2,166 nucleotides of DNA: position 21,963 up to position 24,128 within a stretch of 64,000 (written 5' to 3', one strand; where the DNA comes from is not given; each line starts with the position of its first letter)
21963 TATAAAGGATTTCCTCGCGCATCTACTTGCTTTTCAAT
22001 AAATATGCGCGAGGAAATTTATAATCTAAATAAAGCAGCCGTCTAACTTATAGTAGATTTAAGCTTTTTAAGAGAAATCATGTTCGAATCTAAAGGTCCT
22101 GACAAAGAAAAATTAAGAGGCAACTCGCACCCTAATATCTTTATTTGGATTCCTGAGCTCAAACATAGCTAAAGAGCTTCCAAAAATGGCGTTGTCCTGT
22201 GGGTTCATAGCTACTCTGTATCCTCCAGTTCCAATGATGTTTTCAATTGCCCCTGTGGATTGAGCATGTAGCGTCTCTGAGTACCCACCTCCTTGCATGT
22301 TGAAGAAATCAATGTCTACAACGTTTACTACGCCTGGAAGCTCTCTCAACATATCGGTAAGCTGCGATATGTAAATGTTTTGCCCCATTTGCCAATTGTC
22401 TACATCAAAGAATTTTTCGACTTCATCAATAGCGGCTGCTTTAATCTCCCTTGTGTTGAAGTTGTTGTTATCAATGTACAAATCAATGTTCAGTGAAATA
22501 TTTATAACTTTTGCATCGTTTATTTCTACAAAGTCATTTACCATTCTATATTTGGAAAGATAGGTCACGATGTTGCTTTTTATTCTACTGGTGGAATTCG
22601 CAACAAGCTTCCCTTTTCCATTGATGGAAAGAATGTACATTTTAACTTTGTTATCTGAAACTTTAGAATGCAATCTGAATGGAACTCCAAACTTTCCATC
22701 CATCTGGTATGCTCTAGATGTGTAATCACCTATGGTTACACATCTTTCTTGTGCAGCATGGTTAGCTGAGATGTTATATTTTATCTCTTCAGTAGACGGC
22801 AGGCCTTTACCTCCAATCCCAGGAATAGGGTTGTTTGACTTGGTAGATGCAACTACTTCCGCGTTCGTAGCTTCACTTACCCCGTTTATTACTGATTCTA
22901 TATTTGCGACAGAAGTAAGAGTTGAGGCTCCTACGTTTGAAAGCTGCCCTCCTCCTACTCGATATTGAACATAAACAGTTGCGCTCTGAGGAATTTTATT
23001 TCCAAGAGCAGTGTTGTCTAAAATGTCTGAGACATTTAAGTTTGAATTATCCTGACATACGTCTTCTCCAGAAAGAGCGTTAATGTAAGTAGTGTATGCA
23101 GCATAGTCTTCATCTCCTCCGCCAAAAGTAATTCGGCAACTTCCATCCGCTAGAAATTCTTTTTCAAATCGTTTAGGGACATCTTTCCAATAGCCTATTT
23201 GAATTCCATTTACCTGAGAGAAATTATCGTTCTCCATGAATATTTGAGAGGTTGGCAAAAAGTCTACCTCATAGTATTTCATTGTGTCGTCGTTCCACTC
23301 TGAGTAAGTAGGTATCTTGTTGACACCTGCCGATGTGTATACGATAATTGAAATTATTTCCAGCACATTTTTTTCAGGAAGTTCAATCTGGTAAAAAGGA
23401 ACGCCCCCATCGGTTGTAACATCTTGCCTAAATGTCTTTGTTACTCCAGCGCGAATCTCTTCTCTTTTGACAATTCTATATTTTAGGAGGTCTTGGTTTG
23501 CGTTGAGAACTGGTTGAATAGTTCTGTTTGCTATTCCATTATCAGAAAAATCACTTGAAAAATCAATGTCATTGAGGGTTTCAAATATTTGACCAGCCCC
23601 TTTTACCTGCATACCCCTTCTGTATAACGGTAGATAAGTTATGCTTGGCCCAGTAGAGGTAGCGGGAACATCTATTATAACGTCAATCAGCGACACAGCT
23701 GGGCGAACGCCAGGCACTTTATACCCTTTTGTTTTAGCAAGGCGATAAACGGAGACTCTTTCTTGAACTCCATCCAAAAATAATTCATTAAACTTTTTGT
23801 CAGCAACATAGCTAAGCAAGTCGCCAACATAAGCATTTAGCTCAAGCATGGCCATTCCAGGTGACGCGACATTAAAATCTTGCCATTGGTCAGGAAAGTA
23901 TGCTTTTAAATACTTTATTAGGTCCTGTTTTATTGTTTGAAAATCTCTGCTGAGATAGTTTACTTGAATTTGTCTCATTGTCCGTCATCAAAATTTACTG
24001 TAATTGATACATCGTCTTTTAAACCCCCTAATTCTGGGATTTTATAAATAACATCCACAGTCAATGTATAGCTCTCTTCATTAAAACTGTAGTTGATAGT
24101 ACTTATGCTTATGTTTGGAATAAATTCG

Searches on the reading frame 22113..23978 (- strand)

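Call 10: search_protein_families(library=pfam, proteins=[window:22113-23978:-], max_evalue=0.001)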
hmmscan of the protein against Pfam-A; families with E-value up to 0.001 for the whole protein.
window:22113-23978:- (621 aa): 0 families

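Call 12: search_protein_families(library=phrogs, proteins=[window:22113-23978:-], max_evalue=0.01)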
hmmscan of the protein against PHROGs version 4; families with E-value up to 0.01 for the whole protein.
window:22113-23978:- (621 aa): 3 families
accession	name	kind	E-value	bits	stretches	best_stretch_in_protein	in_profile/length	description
phrog_219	-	tail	1.2e-22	81.3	2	278-543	223-444/598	baseplate wedge subunit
phrog_10646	-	tail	3.7e-19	69.2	2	5-100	25-120/1142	baseplate wedge subunit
phrog_4226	-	tail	5.7e-06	26.8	1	441-553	90-197/228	baseplate protein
